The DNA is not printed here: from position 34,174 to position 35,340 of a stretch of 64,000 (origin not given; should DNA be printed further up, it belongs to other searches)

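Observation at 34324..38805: Translationally coupled SNF2 helicase -> SWIM zinc-finger cassette with a divergent orphan gene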

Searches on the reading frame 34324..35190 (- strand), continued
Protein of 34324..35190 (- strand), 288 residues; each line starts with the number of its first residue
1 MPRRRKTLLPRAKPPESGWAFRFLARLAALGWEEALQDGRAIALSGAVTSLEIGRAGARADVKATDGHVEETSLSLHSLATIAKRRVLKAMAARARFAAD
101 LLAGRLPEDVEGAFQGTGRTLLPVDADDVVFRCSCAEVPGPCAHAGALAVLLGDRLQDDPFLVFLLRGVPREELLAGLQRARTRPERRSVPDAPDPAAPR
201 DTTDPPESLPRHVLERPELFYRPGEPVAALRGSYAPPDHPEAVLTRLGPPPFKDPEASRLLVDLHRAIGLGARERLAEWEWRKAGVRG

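Call 59: search_dna_similar(query=P0281, collection=plasmids, mode=protein, max_rows=15)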
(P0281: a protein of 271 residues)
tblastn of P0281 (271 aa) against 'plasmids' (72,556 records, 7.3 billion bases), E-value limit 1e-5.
Records with a match: 122; places in all: 128; records where one place covers at least 80% of the query: 11.
Best place of each record, by identity: <60% 122.
By first word of the organism name: Bradyrhizobium 38; Streptomyces 20; Cupriavidus 9; Nostoc 8; Aeromonas 7; Paraburkholderia 4; Pseudanabaena 3; Burkholderia 3; Robbsia 3; Persicobacter 3; and 20 more.
By predicted mobility (MOB-suite, as given by PLSDB): conjugative 56; non-mobilizable 44; mobilizable 22.
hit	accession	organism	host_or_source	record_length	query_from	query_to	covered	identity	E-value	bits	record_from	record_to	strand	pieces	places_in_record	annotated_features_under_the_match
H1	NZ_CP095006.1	Halococcus dombrowskii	Direct from delivered sample,Rock salt ...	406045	6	261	94%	39.6%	9e-44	165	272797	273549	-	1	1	SWIM zinc finger family protein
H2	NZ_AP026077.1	Acaryochloris marina MBIC10699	cell culture,Ascidian, Diplosoma similis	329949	15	261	91%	37.1%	1e-44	167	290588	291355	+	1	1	metal-binding protein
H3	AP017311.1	Leptolyngbya sp. NIES-3755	-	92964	11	256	91%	35.2%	6e-34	137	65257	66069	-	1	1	SWIM zinc finger domain protein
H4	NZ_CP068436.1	Cupriavidus necator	heavy metal containmented soil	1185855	8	257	92%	33.5%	5e-31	128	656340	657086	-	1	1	none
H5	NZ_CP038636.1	Cupriavidus oxalaticus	whole organism,sewage sludge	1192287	8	257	92%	32.9%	3e-30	126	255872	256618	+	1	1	none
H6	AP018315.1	Sphaerospermopsis kisseleviana NIES-73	-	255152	11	263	93%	31.7%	4e-37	146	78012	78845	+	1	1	hypothetical protein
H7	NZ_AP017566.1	Pseudanabaena sp. ABRG5-3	-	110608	15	260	91%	32.1%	4e-31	129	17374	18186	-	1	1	SWIM zinc finger family protein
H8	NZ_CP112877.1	Pseudanabaena galeata CCNP1313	-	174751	15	252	88%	32.3%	2e-30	126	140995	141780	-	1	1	SWIM zinc finger family protein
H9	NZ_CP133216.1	Thiothrix subterranea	hydrogen sulfide spring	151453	15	260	91%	30.4%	2e-25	112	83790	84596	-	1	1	SWIM zinc finger family protein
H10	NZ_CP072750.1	Thiothrix fructosivorans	cell culture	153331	15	260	91%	30.4%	1e-24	110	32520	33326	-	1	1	SWIM zinc finger family protein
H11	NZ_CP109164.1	Streptomyces sp. NBC_01727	-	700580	8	157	55%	47.7%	7e-30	125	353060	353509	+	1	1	SWIM zinc finger family protein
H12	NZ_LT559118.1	Nonomuraea gerenzanensis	-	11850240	6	157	56%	46.7%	7e-37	145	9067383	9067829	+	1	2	none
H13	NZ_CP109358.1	Streptomyces sp. NBC_01562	-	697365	3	157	57%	45.5%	5e-29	122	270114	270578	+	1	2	SWIM zinc finger family protein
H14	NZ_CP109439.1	Streptomyces sp. NBC_01483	-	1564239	3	157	57%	45.5%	6e-29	122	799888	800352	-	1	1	none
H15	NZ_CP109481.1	Streptomyces sp. NBC_01450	-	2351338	3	157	57%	44.9%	4e-28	120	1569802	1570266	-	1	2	none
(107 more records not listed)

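Call 60: get_annotated_region(hit=H1, flank=5000)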
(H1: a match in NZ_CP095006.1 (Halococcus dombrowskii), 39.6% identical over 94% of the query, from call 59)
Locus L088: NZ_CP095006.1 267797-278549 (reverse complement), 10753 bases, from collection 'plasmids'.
description: Halococcus dombrowskii strain H4 plasmid unnamed1, complete sequence
organism: Halococcus dombrowskii (NCBI taxid 179637)
taxonomy: Archaea; Euryarchaeota; Halobacteria; Halobacteriales; Halococcaceae; Halococcus; Halococcus dombrowskii
host: -; source: Direct from delivered sample,Rock salt from Permian period; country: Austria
typing (MOB-suite, as given by PLSDB): non-mobilizable
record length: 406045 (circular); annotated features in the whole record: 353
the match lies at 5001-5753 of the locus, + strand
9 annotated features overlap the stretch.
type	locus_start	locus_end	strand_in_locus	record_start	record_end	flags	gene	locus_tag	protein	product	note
CDS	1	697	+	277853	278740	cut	-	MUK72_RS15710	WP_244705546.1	hypothetical protein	-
CDS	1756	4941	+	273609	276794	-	-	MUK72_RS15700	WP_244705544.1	DEAD/DEAH box helicase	-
CDS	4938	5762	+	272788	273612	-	-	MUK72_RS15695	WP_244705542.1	SWIM zinc finger family protein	-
CDS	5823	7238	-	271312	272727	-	-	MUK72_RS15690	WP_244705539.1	hypothetical protein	-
CDS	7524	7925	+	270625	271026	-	-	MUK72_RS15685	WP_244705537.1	hypothetical protein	-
CDS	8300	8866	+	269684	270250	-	-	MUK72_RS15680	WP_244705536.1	hypothetical protein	-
CDS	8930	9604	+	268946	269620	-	-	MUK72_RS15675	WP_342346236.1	nucleotidyltransferase domain-containing protein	-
CDS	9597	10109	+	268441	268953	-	-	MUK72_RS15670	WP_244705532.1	hypothetical protein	-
CDS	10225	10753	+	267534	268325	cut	-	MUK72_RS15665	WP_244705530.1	hypothetical protein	-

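Call 85: search_protein_families(library=phrogs, proteins=[window:34324-35190:-], max_evalue=0.01)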
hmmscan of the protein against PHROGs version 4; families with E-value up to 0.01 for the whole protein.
window:34324-35190:- (288 aa): 1 family
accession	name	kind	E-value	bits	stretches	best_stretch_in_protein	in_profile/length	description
phrog_29996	-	unknown function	0.0021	17.1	1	19-167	9-165/1189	-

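Call 87: search_protein_families(library=phrogs, proteins=[P0281], max_evalue=0.001)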
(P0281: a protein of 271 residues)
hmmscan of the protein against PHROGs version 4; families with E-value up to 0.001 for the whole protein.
P0281 (271 aa): 1 family
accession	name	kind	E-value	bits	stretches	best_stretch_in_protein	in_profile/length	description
phrog_29996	-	unknown function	1.2e-25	90.8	1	12-167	5-168/1189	-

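Call 88: search_protein_families(library=pfam, proteins=[L086:1-3225:+, L086:2712-4145:+], max_evalue=0.001)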
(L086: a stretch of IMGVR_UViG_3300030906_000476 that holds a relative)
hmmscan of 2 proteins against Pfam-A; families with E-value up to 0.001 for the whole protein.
L086:1-3225:+ (1075 aa): 3 families
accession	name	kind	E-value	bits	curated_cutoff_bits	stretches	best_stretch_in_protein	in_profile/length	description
PF00176.29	SNF2-rel_dom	-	2.3e-71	240.7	24.9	1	568-884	1-289/290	SNF2-related domain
PF12419.13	DUF3670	-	5.9e-41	139.8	27.6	1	384-519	2-135/136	SNF2 Helicase protein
PF00271.37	Helicase_C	-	2.4e-21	76.5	23.5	1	903-1012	3-110/110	Helicase conserved C-terminal domain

L086:2712-4145:+ (478 aa): 1 family
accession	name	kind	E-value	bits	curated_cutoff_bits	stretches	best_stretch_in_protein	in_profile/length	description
PF04434.22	SWIM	-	3.2e-06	27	19.6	1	321-340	14-36/38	SWIM zinc finger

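Call 89: search_protein_families(library=pfam, alignment_id=A3, max_evalue=0.01)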
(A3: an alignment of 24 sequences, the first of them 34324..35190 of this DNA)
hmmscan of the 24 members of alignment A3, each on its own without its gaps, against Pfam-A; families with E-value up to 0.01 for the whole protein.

A. member 1, window:34324-35190:- (288 aa): 0 families

B. families by the number of members that match (of 24 scanned): 9 families
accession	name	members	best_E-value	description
PF04434.22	SWIM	19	9.9e-07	SWIM zinc finger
PF05443.17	ROS_MUCR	1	2.7e-34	ROS/MUCR transcriptional regulator protein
PF00296.26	Bac_luciferase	1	1.7e-06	Luciferase-like monooxygenase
PF13560.12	HTH_31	1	7.1e-05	Helix-turn-helix domain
PF01381.28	HTH_3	1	0.00068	Helix-turn-helix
PF20432.4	Xre-like-HTH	1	0.00076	Antitoxin Xre-like helix-turn-helix domain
PF13384.12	HTH_23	1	0.0011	Homeodomain-like domain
PF00376.29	MerR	1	0.0014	MerR family regulatory protein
PF12728.13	HTH_17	1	0.0053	Helix-turn-helix domain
